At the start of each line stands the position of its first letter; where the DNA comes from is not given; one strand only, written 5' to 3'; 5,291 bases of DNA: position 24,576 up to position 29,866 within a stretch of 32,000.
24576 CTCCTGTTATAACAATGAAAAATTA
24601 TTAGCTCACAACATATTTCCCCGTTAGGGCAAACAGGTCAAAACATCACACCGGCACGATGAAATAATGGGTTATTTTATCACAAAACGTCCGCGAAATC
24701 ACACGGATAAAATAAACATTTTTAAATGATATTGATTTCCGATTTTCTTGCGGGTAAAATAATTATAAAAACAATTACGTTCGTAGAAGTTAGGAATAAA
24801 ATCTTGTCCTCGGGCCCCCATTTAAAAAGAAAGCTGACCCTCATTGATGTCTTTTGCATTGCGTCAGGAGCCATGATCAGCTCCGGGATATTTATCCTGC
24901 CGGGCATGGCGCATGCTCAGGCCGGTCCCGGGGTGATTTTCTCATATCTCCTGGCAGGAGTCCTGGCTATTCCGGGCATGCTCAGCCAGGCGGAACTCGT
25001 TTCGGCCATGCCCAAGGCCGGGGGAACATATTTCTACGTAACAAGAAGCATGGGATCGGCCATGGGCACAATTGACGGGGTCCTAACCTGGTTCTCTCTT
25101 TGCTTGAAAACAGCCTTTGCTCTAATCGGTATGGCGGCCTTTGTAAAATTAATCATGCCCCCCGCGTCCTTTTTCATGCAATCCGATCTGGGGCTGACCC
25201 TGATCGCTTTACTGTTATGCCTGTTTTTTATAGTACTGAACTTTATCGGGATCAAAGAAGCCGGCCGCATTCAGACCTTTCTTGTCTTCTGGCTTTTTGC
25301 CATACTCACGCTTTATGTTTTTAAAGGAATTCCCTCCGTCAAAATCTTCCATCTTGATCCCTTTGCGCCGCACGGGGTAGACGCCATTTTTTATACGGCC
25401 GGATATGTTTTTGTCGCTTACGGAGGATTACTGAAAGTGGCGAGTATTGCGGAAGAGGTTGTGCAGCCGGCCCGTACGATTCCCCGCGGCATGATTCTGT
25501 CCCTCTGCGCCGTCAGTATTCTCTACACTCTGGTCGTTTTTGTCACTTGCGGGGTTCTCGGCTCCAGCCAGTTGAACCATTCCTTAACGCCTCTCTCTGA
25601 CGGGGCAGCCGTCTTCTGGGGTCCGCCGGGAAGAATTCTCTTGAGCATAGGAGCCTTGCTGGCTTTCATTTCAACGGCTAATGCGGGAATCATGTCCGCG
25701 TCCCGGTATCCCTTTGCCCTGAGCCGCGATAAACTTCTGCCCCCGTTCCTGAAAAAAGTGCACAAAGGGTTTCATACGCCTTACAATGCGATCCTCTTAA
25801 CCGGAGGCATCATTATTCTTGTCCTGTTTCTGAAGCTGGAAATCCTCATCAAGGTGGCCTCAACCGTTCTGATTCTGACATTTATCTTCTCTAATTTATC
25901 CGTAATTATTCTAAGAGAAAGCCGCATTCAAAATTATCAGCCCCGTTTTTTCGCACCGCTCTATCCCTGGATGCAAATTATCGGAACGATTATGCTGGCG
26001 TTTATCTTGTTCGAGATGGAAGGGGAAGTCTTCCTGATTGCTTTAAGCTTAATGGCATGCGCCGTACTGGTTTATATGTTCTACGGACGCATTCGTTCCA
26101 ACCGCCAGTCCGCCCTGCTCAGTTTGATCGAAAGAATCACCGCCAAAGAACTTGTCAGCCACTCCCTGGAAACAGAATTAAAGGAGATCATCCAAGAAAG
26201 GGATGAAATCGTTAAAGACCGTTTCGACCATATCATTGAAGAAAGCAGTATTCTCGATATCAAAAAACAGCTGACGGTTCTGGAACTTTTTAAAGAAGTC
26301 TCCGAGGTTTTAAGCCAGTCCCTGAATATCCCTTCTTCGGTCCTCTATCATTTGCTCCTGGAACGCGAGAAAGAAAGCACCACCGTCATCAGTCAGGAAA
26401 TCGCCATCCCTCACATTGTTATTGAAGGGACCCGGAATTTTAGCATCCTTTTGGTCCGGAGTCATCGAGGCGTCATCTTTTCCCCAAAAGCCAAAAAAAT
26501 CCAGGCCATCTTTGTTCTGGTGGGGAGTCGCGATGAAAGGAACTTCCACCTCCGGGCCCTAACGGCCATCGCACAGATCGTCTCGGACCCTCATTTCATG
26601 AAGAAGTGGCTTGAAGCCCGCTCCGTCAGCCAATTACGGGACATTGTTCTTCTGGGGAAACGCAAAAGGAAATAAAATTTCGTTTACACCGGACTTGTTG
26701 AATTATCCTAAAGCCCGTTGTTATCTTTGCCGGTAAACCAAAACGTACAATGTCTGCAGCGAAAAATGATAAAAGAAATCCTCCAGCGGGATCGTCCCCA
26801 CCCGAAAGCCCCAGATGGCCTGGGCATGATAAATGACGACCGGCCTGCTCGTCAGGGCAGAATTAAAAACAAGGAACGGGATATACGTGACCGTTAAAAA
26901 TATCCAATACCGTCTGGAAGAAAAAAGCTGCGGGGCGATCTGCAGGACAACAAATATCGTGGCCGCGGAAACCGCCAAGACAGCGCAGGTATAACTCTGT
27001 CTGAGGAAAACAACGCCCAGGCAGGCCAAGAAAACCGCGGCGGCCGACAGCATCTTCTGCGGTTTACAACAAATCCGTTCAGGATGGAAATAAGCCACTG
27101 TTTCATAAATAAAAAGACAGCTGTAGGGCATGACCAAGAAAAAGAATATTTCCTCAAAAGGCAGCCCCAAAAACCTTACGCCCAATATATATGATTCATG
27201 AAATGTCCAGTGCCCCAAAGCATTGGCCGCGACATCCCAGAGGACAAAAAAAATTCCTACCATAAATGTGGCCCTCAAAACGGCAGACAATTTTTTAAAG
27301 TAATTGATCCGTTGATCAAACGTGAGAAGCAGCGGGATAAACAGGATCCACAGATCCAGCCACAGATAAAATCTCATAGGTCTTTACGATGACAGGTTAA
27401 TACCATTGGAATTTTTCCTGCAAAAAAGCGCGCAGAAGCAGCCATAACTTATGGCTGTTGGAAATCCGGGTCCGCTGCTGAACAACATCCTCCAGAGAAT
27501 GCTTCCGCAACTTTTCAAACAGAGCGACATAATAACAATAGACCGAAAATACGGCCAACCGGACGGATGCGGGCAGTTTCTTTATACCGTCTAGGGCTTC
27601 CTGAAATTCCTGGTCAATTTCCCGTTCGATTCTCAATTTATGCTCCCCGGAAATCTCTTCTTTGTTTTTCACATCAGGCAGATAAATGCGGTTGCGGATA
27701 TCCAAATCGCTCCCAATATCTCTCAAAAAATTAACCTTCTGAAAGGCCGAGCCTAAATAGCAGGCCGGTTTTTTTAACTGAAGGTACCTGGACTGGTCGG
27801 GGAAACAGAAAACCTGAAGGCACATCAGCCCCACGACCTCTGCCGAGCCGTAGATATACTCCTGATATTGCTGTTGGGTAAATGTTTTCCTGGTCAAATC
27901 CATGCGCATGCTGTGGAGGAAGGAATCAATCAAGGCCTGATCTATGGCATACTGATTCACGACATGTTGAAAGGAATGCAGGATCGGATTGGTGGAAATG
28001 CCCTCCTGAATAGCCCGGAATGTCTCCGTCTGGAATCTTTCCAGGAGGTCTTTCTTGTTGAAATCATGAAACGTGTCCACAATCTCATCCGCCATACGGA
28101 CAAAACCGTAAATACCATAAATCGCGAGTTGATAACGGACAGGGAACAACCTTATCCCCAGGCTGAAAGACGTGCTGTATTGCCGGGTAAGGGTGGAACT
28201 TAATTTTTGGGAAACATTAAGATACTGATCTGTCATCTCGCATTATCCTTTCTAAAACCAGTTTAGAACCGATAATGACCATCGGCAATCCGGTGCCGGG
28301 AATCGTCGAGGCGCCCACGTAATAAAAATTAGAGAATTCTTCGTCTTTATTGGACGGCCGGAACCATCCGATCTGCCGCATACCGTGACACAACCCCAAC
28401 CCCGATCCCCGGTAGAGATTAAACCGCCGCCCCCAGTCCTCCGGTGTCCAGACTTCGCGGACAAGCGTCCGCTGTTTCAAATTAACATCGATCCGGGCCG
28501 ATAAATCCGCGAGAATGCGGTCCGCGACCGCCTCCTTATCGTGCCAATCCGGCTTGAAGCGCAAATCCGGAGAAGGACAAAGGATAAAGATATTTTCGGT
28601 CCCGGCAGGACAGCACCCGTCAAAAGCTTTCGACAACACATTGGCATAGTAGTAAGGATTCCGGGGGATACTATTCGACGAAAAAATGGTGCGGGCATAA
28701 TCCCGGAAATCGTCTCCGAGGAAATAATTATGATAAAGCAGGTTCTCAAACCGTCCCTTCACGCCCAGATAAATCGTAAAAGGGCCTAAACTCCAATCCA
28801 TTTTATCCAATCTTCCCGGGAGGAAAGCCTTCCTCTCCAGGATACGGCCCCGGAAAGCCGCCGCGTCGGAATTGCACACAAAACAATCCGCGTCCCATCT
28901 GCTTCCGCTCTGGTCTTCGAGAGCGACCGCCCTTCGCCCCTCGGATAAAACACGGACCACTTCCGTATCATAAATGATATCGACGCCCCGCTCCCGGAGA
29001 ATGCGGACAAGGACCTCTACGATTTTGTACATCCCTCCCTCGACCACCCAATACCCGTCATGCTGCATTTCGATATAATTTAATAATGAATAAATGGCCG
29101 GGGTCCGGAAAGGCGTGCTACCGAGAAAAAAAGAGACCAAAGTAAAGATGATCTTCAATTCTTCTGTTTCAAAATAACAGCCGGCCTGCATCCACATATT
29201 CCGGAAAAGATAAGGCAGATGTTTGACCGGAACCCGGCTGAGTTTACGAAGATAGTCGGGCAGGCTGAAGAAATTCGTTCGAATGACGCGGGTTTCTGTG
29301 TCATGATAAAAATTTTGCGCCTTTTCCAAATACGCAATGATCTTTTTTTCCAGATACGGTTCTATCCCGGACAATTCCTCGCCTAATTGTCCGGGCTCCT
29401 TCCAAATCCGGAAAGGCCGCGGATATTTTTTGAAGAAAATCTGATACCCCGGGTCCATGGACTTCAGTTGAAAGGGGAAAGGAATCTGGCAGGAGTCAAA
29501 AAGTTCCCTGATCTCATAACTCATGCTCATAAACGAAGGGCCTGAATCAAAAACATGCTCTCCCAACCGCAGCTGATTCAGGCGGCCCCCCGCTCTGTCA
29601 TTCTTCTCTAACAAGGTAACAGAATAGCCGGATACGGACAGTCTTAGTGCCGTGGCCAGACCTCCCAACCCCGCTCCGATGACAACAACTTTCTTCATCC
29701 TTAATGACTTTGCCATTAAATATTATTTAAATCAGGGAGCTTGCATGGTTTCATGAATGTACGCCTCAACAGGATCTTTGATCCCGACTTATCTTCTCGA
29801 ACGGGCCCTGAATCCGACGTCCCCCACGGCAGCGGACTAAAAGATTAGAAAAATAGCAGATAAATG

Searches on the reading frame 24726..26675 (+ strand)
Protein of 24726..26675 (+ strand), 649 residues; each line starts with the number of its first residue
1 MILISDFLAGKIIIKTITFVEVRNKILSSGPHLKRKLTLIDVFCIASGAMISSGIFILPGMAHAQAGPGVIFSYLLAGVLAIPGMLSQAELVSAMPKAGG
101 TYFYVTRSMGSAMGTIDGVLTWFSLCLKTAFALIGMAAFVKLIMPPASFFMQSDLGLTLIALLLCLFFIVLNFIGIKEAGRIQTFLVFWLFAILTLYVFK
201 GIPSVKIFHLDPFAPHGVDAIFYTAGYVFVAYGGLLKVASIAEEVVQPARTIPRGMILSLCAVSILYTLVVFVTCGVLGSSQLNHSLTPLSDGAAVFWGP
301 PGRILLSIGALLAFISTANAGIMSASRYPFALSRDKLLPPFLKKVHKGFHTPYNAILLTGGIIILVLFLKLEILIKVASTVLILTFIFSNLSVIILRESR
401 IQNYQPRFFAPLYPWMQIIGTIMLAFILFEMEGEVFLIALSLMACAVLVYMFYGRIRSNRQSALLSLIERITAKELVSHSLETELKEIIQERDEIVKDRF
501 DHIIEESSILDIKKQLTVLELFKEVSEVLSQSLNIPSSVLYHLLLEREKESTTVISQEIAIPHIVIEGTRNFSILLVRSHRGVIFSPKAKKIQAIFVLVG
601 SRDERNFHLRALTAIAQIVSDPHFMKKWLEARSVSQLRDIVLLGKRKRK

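Call 56: search_protein_families(library=pfam, proteins=[window:24726-26675:+], max_evalue=0.0001)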
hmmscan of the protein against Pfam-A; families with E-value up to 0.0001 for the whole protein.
window:24726-26675:+ (649 aa): 4 families
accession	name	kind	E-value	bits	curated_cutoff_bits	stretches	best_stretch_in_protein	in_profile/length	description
PF13520.12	AA_permease_2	-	1.7e-44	152.8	27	1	37-429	1-402/427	Amino acid permease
PF00324.27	AA_permease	-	8.5e-39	134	24.6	1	42-436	2-425/470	Amino acid permease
PF00359.27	PTS_EIIA_2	-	2.4e-21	76.7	27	1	515-641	14-141/144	Phosphoenolpyruvate-dependent sugar phosphotransferase system, EIIA 2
PF03845.19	Spore_permease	-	8.9e-08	31.8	23.4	1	37-290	2-246/321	Spore germination protein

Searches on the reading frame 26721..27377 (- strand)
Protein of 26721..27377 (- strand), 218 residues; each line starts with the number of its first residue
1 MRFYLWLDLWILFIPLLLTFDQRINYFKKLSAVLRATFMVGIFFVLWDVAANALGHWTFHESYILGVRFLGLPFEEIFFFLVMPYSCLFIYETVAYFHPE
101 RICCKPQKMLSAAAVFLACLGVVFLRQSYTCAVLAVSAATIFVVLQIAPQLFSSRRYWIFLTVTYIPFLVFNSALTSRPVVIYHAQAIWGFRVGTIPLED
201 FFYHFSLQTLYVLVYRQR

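Call 56: search_protein_families(library=pfam, proteins=[window:26721-27377:-], max_evalue=0.0001)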
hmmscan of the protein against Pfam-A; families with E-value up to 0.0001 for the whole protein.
window:26721-27377:- (218 aa): 1 family
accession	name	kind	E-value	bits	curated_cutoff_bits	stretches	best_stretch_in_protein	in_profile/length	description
PF18916.5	Lycopene_cyc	-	2.4e-29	102.2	27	2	131-216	4-90/92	Lycopene cyclase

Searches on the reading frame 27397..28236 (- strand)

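Call 56: search_protein_families(library=pfam, proteins=[window:27397-28236:-], max_evalue=0.0001)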
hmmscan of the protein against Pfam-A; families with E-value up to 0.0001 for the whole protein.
window:27397-28236:- (279 aa): 1 family
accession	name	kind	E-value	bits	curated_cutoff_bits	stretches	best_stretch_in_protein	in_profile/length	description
PF00494.24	SQS_PSY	-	1.2e-44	153.4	26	1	18-260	2-261/263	Squalene/phytoene synthase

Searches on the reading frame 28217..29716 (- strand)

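Call 56: search_protein_families(library=pfam, proteins=[window:28217-29716:-], max_evalue=0.0001)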
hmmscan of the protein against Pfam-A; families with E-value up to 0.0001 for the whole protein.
window:28217-29716:- (499 aa): 8 families
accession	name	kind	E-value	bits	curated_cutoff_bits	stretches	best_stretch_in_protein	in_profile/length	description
PF01593.30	Amino_oxidase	-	3.1e-24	86.5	19.8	1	17-480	1-431/443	Flavin containing amine oxidoreductase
PF13450.12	NAD_binding_8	-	2.2e-13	50.7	21.9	1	12-74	1-66/68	NAD(P)-binding Rossmann-like domain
PF01266.30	DAO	-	1.2e-11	45.2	27.9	1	9-43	1-35/353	FAD dependent oxidoreductase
PF07992.20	Pyr_redox_2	-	2.2e-08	34.3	26.1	1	8-41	1-31/291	Pyridine nucleotide-disulphide oxidoreductase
PF12831.13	FAD_oxidored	-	1.3e-07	31.7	27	0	10-46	2-38/416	FAD dependent oxidoreductase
PF03486.20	HI0933_like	-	5.1e-07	29.8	50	0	9-46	2-39/244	HI0933-like protein Rossmann domain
PF00890.30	FAD_binding_2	-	2e-06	27.7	20.4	1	10-45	2-37/414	FAD binding domain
PF00070.33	Pyr_redox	-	6.1e-06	27.1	22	0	9-43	1-35/82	Pyridine nucleotide-disulphide oxidoreductase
